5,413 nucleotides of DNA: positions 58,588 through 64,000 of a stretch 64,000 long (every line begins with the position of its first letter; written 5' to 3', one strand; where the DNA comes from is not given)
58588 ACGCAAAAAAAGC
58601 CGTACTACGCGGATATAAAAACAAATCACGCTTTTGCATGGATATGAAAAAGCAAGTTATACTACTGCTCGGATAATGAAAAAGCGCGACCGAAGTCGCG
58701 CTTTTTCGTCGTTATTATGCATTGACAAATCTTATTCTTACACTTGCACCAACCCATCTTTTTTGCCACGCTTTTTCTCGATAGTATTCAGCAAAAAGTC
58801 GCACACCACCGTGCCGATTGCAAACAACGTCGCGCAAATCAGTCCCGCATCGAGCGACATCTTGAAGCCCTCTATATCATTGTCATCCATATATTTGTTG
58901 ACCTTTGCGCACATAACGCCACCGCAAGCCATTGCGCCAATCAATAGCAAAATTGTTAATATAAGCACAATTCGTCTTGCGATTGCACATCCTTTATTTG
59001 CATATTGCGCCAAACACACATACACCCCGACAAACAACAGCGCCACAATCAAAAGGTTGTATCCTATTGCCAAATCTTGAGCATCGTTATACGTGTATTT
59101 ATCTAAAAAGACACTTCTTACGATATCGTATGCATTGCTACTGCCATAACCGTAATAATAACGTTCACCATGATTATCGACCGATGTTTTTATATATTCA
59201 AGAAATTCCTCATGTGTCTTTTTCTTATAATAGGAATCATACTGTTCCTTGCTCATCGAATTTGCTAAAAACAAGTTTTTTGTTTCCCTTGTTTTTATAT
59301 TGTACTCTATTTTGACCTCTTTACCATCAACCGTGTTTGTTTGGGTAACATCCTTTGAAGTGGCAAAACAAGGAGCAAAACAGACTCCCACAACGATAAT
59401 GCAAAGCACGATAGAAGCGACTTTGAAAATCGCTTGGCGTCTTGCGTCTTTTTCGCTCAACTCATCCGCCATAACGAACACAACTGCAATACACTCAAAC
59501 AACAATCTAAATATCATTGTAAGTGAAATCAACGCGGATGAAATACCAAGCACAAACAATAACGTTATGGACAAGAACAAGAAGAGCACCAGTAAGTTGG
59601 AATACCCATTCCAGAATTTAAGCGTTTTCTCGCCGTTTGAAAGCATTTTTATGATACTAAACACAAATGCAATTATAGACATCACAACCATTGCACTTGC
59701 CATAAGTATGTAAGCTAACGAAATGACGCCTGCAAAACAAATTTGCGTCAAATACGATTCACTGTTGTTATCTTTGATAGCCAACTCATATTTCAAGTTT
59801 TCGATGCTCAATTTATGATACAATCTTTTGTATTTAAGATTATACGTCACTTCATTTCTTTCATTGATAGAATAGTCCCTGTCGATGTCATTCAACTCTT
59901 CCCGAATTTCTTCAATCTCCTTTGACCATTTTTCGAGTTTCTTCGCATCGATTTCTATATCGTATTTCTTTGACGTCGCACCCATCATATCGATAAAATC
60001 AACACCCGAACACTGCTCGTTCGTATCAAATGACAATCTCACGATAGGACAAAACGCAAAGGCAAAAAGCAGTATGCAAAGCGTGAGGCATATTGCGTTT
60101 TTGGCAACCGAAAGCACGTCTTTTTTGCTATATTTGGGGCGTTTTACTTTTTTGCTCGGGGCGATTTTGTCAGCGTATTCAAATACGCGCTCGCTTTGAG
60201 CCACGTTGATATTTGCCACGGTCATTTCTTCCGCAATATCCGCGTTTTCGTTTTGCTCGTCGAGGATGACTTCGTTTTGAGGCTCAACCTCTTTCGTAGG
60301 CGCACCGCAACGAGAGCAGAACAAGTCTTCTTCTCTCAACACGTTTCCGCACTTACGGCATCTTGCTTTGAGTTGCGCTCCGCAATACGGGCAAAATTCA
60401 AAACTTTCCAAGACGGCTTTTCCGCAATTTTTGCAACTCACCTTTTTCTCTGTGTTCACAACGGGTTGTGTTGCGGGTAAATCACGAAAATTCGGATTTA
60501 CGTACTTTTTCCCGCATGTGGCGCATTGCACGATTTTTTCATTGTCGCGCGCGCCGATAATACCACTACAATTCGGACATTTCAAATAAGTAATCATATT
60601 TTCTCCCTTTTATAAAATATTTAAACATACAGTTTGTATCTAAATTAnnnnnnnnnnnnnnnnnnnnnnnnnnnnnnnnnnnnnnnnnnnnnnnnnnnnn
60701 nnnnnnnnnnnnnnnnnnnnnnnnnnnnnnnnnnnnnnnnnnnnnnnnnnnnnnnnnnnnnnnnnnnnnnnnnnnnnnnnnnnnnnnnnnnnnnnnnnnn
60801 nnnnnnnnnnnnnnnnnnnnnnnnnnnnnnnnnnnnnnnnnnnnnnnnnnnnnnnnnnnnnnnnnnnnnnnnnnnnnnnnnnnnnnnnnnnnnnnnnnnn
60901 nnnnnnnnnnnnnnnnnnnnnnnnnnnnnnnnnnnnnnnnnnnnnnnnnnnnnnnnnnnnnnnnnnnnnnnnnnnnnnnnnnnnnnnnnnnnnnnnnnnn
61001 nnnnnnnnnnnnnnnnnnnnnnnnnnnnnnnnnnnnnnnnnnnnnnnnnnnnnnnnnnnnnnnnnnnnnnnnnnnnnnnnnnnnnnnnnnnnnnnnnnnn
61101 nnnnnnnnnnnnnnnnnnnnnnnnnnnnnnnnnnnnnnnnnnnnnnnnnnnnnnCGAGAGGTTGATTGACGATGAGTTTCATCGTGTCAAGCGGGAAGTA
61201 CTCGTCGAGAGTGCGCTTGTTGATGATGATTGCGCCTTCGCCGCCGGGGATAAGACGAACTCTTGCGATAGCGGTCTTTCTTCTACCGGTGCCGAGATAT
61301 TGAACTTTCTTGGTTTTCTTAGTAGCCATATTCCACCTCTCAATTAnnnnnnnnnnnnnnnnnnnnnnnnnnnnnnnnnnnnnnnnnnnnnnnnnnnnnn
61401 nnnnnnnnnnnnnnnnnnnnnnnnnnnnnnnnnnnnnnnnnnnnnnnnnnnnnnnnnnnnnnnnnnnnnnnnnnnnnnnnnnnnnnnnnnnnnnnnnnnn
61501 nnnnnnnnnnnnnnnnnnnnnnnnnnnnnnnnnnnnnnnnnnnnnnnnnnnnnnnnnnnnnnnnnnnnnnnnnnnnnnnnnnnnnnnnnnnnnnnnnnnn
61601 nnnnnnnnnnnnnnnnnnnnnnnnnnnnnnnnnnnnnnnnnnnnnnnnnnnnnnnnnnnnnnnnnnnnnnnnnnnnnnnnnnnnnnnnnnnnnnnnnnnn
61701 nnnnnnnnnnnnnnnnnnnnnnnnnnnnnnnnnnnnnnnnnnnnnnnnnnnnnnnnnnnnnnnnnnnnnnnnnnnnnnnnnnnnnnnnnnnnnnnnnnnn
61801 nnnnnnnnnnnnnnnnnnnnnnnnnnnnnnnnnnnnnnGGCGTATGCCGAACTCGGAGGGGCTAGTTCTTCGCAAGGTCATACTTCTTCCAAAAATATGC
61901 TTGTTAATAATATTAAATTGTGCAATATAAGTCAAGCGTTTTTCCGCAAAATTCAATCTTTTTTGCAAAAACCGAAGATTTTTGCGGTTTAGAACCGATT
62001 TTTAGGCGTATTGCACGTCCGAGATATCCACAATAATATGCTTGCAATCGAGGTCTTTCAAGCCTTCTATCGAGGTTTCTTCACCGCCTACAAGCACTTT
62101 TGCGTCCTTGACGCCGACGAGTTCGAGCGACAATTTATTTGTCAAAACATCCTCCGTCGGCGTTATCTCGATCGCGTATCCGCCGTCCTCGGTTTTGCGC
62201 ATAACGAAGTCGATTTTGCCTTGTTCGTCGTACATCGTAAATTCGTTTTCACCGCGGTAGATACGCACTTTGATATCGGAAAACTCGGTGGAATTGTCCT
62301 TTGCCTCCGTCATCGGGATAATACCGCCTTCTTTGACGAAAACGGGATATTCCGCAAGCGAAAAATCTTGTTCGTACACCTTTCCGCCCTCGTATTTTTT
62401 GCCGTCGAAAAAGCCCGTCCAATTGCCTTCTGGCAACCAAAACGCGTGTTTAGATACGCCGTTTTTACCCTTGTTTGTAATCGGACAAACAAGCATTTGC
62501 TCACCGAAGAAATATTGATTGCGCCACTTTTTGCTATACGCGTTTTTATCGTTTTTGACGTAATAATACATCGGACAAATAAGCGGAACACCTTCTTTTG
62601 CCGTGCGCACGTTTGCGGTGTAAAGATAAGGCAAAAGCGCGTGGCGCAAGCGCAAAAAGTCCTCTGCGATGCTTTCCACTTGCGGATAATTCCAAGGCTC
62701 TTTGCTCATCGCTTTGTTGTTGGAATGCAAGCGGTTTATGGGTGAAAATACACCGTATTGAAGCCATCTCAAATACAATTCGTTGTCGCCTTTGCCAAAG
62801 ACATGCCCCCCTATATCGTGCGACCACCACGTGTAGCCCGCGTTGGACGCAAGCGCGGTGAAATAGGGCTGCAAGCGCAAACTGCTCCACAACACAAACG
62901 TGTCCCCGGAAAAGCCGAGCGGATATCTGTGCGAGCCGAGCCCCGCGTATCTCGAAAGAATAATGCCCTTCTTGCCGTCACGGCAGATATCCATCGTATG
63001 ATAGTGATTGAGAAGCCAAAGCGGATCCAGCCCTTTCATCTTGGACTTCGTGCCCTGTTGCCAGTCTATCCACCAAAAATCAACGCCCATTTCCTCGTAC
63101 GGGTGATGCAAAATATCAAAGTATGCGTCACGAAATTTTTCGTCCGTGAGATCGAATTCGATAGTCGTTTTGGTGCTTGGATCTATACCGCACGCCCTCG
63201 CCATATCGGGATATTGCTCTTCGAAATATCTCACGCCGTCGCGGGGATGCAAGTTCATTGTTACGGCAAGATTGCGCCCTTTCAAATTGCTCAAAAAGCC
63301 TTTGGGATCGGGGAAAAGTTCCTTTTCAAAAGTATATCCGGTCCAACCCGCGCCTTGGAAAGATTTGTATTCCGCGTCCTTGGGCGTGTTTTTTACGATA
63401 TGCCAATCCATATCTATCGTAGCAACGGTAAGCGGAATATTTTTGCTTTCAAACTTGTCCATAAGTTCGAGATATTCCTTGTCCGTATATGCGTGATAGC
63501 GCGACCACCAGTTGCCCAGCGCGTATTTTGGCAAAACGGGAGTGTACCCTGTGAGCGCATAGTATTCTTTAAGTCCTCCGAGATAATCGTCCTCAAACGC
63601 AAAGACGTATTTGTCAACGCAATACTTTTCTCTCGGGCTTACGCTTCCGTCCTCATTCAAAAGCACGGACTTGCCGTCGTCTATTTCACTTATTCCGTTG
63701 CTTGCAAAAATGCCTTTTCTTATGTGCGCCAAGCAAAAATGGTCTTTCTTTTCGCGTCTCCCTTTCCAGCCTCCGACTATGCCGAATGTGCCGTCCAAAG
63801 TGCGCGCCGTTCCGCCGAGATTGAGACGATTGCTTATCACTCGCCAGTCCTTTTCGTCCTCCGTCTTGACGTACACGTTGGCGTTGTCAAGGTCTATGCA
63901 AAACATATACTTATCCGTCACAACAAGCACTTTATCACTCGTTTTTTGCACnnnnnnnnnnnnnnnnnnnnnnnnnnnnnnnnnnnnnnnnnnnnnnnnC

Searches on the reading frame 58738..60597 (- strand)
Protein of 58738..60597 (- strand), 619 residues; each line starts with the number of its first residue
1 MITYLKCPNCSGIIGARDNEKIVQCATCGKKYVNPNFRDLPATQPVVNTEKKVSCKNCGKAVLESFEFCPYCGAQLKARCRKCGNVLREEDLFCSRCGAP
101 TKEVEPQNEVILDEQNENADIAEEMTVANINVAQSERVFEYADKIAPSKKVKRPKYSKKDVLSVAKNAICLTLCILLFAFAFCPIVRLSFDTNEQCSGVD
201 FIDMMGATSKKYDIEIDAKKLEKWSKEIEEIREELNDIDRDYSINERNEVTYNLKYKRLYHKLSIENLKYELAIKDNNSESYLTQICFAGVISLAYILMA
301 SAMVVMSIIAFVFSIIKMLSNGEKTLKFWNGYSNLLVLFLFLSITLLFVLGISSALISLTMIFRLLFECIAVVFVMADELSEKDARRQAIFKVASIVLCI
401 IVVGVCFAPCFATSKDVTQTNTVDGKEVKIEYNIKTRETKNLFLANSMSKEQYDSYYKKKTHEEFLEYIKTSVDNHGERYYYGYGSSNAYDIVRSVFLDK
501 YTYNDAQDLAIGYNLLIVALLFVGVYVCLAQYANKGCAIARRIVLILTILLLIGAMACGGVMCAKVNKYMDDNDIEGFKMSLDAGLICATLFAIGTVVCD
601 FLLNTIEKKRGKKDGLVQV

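Call 10: search_protein_families(library=pfam, proteins=[window:58738-60597:-], max_evalue=0.001)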
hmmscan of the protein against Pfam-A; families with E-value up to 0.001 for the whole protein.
window:58738-60597:- (619 aa): 5 families
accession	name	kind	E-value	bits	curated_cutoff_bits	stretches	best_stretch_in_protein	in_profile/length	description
PF13240.11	Zn_Ribbon_1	-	5.2e-10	39.2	25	2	55-76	2-23/23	zinc-ribbon domain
PF12773.13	DZR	-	4.2e-09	36.9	27.3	1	55-98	1-45/45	Double zinc ribbon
PF13248.11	Zn_ribbon_3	-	1.1e-06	28.4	27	2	78-100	3-25/26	zinc-ribbon domain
PF17032.10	Zn_ribbon_15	-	1.6e-06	29.3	28.9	1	17-73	32-73/73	zinc-ribbon family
PF24460.1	DUF7575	-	1.6e-06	27.8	28.5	1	52-76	3-27/28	Domain of unknown function (DUF7575)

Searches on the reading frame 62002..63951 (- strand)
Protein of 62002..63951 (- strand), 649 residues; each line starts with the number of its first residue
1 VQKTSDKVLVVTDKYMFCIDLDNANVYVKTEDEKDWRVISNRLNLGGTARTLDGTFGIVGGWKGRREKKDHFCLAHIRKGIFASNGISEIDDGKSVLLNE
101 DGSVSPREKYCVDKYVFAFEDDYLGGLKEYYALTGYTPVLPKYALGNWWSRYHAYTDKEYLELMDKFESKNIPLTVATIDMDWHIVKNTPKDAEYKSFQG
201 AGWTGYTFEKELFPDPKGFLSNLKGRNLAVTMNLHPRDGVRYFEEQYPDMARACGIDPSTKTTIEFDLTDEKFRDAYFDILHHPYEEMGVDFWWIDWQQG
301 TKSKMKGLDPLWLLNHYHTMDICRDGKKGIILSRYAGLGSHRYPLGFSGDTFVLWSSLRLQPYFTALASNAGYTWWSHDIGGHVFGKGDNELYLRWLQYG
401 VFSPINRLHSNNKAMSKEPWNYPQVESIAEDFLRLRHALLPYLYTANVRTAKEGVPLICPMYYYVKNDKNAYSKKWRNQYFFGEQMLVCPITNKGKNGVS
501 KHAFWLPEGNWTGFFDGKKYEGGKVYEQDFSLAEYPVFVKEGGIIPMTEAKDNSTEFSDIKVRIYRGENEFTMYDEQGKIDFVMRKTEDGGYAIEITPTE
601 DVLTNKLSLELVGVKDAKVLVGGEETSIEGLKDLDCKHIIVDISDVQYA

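Call 85: search_protein_families(library=pfam, proteins=[window:62002-63951:-], max_evalue=0.00001)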
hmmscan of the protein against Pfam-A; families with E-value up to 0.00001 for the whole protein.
window:62002-63951:- (649 aa): 2 families
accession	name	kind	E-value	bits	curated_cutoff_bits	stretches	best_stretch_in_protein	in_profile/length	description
PF01055.32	Glyco_hydro_31_2nd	-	2.5e-60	205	23.5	1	138-446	2-328/328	Glycosyl hydrolases family 31 TIM-barrel domain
PF21365.3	Glyco_hydro_31_3rd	-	4e-19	69.3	24.4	1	454-545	1-87/87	Glycosyl hydrolase family 31 C-terminal domain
